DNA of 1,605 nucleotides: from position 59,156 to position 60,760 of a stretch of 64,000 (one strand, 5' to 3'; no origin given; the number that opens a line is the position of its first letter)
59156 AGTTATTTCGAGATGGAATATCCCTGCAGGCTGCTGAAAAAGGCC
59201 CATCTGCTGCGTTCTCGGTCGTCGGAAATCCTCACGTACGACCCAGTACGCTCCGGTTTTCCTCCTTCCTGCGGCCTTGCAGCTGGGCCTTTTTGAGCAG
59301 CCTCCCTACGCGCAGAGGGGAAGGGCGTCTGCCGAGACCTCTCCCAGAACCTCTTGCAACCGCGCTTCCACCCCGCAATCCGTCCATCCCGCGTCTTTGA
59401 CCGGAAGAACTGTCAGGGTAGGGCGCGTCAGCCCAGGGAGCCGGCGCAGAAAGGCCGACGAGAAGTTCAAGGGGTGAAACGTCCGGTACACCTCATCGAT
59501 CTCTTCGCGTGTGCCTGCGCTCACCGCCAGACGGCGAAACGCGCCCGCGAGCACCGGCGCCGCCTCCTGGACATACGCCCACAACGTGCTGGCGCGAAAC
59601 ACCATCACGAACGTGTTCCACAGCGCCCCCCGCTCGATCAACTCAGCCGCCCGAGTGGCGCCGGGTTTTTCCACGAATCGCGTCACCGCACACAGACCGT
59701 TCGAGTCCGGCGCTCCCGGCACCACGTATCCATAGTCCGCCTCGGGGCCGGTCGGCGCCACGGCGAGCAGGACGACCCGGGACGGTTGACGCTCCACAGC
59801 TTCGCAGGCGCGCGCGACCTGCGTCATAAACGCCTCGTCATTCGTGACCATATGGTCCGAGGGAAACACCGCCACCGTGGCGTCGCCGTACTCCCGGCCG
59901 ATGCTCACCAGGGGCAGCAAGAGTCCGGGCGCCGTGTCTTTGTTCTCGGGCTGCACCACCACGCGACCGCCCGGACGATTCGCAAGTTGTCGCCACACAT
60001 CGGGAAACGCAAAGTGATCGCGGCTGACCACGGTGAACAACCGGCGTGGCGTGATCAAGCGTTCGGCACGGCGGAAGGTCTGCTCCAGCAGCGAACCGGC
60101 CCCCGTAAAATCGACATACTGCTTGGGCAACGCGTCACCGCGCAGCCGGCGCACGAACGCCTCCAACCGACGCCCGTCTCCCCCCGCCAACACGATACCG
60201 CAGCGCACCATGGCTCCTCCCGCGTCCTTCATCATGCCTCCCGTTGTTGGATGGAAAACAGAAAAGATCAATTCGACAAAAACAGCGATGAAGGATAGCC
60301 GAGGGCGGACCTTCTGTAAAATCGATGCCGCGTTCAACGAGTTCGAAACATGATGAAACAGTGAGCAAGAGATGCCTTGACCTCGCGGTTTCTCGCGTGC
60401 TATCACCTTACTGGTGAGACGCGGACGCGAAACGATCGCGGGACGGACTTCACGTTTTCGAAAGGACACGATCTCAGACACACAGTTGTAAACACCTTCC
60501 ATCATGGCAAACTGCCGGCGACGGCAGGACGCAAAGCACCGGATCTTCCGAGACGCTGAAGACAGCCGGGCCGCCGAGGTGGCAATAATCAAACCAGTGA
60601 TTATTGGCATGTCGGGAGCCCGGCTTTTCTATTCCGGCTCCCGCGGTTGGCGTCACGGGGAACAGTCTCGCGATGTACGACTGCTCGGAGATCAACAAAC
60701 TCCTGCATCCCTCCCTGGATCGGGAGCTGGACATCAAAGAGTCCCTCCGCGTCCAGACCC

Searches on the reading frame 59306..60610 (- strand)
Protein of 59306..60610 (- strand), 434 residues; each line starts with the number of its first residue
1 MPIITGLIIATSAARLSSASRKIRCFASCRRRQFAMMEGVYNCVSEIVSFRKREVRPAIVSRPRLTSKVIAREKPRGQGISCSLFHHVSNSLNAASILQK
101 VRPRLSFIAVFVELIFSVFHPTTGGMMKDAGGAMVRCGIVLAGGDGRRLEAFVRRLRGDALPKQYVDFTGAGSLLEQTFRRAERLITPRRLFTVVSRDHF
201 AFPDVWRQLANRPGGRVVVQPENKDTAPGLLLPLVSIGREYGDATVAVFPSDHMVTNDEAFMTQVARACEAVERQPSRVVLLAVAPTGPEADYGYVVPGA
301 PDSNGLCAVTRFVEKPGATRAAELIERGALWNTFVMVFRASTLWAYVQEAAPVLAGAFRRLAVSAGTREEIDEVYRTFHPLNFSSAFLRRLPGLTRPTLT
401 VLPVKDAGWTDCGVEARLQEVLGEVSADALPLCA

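Call 62: search_protein_families(library=pfam, proteins=[window:59306-60610:-], max_evalue=0.001)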
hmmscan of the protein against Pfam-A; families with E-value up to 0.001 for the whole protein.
window:59306-60610:- (434 aa): 2 families
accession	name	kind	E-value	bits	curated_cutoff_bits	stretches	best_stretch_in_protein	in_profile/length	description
PF00483.29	NTP_transferase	-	1.8e-18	67.4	21.2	1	138-350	2-199/245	Nucleotidyl transferase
PF12804.13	NTP_transf_3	-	7.7e-05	23.4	27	1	138-270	1-112/160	MobA-like NTP transferase domain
